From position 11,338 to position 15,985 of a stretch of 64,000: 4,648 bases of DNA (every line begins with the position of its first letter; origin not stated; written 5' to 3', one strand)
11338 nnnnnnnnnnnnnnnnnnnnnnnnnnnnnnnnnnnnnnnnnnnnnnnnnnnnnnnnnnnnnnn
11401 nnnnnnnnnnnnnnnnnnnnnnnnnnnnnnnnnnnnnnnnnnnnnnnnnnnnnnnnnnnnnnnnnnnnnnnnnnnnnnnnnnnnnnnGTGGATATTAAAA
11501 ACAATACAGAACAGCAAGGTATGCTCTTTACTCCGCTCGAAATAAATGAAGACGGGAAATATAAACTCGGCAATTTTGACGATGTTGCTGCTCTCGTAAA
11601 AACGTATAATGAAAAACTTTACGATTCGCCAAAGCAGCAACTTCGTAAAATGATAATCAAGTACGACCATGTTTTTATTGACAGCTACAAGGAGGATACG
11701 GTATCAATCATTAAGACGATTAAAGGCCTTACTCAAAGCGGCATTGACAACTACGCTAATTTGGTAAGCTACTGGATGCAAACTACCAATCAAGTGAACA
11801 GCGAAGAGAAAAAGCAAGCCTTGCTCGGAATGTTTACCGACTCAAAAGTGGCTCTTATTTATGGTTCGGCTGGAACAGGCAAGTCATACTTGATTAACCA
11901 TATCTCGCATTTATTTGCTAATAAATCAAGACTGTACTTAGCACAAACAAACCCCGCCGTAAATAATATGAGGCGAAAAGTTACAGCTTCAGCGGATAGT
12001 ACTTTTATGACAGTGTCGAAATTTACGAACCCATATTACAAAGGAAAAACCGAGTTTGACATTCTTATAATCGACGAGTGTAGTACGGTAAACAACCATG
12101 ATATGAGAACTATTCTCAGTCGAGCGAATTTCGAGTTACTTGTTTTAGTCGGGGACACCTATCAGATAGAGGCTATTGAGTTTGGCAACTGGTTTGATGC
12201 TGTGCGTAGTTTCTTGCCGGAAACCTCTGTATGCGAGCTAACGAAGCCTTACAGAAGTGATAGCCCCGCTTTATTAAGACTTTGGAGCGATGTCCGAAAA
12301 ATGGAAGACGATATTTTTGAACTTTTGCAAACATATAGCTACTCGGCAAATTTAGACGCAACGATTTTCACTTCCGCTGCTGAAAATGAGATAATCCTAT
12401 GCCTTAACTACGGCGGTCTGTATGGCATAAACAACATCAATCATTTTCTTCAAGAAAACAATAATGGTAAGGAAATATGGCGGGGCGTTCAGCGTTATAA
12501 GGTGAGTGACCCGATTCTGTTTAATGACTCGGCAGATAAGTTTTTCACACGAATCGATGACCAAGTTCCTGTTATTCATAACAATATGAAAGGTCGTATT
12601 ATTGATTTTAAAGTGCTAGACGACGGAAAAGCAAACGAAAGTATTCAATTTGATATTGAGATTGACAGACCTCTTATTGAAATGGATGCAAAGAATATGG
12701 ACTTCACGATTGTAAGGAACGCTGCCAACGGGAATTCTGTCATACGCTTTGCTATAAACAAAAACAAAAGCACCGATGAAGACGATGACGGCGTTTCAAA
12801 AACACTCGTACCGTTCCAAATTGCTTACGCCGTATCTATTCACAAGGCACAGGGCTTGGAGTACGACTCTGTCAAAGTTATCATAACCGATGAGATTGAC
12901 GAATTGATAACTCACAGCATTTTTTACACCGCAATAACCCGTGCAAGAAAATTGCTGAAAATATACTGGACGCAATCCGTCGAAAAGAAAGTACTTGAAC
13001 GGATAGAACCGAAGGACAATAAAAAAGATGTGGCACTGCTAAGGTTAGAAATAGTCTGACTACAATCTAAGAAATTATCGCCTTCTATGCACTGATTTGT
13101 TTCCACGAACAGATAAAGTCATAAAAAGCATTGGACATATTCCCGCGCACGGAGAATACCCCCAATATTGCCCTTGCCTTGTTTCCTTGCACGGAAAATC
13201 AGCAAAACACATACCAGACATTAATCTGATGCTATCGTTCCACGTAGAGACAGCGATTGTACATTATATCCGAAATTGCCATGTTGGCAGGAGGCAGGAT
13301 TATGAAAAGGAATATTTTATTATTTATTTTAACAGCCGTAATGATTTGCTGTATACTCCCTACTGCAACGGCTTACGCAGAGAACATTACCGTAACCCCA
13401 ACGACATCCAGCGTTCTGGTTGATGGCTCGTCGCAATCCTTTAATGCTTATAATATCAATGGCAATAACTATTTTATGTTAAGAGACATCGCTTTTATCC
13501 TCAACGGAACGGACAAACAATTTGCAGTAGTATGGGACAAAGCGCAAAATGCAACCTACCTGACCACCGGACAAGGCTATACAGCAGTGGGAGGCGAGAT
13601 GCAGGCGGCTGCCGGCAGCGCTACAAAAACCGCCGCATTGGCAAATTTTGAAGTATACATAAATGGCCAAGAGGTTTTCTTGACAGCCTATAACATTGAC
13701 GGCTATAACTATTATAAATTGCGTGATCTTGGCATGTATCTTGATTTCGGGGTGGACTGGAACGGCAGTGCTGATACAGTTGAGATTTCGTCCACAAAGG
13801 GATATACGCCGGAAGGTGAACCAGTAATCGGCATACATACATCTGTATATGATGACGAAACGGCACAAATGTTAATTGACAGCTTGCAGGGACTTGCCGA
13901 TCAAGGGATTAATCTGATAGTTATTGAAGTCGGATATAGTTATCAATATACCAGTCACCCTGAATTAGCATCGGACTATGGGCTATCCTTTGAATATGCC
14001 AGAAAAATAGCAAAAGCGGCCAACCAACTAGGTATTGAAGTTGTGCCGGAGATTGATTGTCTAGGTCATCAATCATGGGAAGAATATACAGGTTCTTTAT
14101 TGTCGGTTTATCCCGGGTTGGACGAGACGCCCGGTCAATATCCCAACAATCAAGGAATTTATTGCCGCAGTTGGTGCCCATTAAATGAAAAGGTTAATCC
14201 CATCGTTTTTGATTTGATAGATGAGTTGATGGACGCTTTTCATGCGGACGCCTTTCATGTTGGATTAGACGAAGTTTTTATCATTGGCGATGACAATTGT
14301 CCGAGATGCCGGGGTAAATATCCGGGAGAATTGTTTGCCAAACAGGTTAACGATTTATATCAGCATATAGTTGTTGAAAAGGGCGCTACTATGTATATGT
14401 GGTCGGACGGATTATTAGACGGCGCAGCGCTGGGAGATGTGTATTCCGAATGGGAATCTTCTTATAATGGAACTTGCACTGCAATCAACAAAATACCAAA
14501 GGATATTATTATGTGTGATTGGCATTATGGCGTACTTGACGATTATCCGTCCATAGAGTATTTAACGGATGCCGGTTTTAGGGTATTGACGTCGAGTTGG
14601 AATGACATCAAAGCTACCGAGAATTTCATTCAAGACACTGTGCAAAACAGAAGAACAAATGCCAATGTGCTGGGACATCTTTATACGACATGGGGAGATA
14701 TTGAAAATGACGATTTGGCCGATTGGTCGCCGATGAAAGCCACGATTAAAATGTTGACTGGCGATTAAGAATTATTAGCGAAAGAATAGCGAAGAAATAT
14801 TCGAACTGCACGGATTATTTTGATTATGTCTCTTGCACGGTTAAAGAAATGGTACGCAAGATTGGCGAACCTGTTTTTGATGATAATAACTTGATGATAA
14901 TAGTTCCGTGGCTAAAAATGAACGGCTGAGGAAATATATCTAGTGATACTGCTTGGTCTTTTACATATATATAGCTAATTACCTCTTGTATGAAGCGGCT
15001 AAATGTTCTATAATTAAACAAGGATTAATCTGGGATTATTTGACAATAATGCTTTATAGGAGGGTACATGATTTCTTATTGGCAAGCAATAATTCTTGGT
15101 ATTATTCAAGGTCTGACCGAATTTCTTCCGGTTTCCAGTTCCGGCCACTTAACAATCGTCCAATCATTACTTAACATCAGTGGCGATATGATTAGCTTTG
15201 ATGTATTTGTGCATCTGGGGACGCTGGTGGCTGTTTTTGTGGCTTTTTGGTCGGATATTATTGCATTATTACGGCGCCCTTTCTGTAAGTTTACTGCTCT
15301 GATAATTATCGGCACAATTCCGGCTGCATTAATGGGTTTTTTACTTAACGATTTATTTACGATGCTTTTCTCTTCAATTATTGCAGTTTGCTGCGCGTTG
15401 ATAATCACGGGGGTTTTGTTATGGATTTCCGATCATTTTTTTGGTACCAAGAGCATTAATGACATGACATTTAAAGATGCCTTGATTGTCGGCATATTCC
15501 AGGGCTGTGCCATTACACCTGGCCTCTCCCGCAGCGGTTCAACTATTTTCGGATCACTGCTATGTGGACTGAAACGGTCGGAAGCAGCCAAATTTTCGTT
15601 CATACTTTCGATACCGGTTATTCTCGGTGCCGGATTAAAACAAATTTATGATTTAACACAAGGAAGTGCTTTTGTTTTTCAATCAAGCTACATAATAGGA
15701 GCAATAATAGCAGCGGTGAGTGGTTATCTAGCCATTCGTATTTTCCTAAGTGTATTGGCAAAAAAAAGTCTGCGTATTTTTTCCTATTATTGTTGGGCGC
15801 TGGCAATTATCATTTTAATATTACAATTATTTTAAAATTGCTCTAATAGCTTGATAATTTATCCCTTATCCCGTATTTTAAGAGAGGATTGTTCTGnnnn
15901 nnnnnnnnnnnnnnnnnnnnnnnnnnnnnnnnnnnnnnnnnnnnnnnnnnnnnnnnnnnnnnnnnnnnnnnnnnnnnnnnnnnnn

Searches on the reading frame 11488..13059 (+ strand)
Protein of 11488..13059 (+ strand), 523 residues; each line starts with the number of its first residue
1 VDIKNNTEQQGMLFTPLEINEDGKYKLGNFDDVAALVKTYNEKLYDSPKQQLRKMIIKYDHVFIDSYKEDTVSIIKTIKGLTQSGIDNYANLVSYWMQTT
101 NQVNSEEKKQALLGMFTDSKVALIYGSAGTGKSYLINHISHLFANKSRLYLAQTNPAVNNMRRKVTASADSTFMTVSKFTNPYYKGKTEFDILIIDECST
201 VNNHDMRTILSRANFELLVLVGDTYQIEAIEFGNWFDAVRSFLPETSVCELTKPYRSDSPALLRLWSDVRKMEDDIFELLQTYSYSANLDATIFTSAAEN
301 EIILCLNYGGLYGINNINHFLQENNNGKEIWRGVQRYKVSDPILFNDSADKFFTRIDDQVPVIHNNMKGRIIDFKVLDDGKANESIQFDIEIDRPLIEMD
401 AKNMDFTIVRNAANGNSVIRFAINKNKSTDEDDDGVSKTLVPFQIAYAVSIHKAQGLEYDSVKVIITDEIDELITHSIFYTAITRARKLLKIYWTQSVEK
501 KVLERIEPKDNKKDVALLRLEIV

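Call 6: search_protein_families(library=pfam, proteins=[window:11488-13059:+], max_evalue=0.01)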
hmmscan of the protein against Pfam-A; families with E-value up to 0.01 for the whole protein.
window:11488-13059:+ (523 aa): 18 families
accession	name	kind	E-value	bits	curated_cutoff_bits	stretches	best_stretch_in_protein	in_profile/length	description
PF01443.25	Viral_helicase1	-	2.8e-19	70.3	21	2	123-231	2-101/228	Viral superfamily 1 RNA helicase core domain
PF13604.12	AAA_30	-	5e-19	69.2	27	1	107-275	5-174/191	AAA domain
PF09848.15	SLFN-g3_helicase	-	7.9e-14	52.1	24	1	120-264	2-169/354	Schlafen group 3, DNA/RNA helicase domain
PF13245.12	AAA_19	-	1.7e-12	48.1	25.1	1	115-227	7-129/134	AAA domain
PF13538.12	UvrD_C_2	-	1.2e-10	41.5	27.4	1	446-490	2-49/52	UvrD-like helicase C-terminal domain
PF13086.12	AAA_11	-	1.1e-07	32.3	27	0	106-167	4-74/257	AAA domain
PF02562.22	PhoH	-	5.1e-05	23.3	27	0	108-137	8-37/205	PhoH-like protein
PF13173.12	AAA_14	-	0.00012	22.5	27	1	119-203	2-76/129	AAA domain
PF04851.21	ResIII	-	0.0006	20.2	22.5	0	166-211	97-148/164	Type III restriction enzyme, res subunit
PF13479.12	AAA_24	-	0.0006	20.1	27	1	120-201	3-76/195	AAA domain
PF00580.27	UvrD-helicase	-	0.00086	19.5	23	0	118-171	12-71/271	UvrD/REP helicase N-terminal domain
PF13361.12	UvrD_C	-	0.00089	19.2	25.6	1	449-496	290-349/350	UvrD-like helicase C-terminal domain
PF13401.12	AAA_22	-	0.0011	19.7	27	0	120-168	6-57/130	AAA domain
PF03193.22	RsgA_GTPase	-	0.0028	18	30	1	100-140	86-127/174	RsgA GTPase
PF07728.20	AAA_5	-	0.0033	17.9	22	1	123-202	3-79/139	AAA domain (dynein-related subfamily)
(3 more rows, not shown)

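Call 7: search_protein_families(library=padloc, proteins=[window:11488-13059:+], max_evalue=0.01)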
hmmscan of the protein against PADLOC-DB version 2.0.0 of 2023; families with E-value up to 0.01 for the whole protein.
window:11488-13059:+ (523 aa): 20 families
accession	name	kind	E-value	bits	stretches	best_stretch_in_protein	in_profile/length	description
PDLC05035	PDC-S53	-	5e-209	694.6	1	2-519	401-891/900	-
PDLC05064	PDC-S68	-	5.3e-29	98.6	2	99-297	680-883/1273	-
PDLC05066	PDC-S68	-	4.8e-25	85.8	2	294-500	855-1052/1202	-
PDLC05065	PDC-S68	-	1.9e-22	76.9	2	98-256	599-780/1221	-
PDLC01734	typeIV_RecD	-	2.5e-22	77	2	99-265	334-511/763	RecD_0_IVD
PDLC01148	RecD_like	-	1.9e-14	50.9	2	79-258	292-474/719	RecD/Tra ATPase fused to N-terminal HHH domain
PDLC04476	PDC-M16A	-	1.6e-10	38.1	2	446-491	423-470/691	-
PDLC02350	AbiO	-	1.5e-09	35.1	1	106-226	184-296/468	AbiO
PDLC04475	PDC-M16A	-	1.7e-09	34.8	1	447-490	436-481/721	-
PDLC04472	PDC-M16A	-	3.2e-07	27.1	1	446-490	649-695/930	-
PDLC04173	GajB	-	1.9e-06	25.1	1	118-167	8-58/471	-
PDLC03802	RTasHel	-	2.1e-05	21.5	1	432-498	594-655/675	DRT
PDLC03920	MkoA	-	2.1e-05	21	0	106-168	618-684/1112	-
PDLC05009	PDC-S37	-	0.0002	17.2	1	174-227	925-973/1550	-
PDLC04474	PDC-M16A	-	0.00035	17.1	0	444-492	647-700/917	-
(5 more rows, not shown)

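Call 37: list_cluster_members(proteins=[P0001, window:11521-13059:+])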
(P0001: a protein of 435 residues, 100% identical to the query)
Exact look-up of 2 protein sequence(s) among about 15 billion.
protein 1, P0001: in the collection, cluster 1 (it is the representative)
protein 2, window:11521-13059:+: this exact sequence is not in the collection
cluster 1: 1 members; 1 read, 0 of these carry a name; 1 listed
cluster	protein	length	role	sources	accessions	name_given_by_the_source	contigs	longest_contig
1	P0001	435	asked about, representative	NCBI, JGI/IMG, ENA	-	-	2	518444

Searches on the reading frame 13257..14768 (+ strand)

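Call 6: search_protein_families(library=pfam, proteins=[window:13257-14768:+], max_evalue=0.01)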
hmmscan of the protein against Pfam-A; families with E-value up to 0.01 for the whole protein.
window:13257-14768:+ (503 aa): 2 families
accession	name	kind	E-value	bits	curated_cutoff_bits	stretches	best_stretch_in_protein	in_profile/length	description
PF00728.28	Glyco_hydro_20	-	2.1e-17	64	22.3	1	244-484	76-324/348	Glycosyl hydrolase family 20, catalytic domain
PF07833.16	Cu_amine_oxidN1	-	0.007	16.7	24.2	0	135-179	2-48/108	Copper amine oxidase N-terminal domain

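Call 7: search_protein_families(library=padloc, proteins=[window:13257-14768:+], max_evalue=0.01)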
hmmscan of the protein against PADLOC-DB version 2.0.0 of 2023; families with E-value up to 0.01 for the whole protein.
window:13257-14768:+ (503 aa): 0 families

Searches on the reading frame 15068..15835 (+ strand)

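Call 6: search_protein_families(library=pfam, proteins=[window:15068-15835:+], max_evalue=0.01)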
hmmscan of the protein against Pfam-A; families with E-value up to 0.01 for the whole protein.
window:15068-15835:+ (255 aa): 1 family
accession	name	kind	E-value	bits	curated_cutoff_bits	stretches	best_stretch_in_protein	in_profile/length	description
PF02673.24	BacA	-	2.3e-78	263.9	33.4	1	7-248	1-257/257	Bacitracin resistance protein BacA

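Call 7: search_protein_families(library=padloc, proteins=[window:15068-15835:+], max_evalue=0.01)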
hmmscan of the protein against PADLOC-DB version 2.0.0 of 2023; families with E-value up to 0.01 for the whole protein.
window:15068-15835:+ (255 aa): 0 families
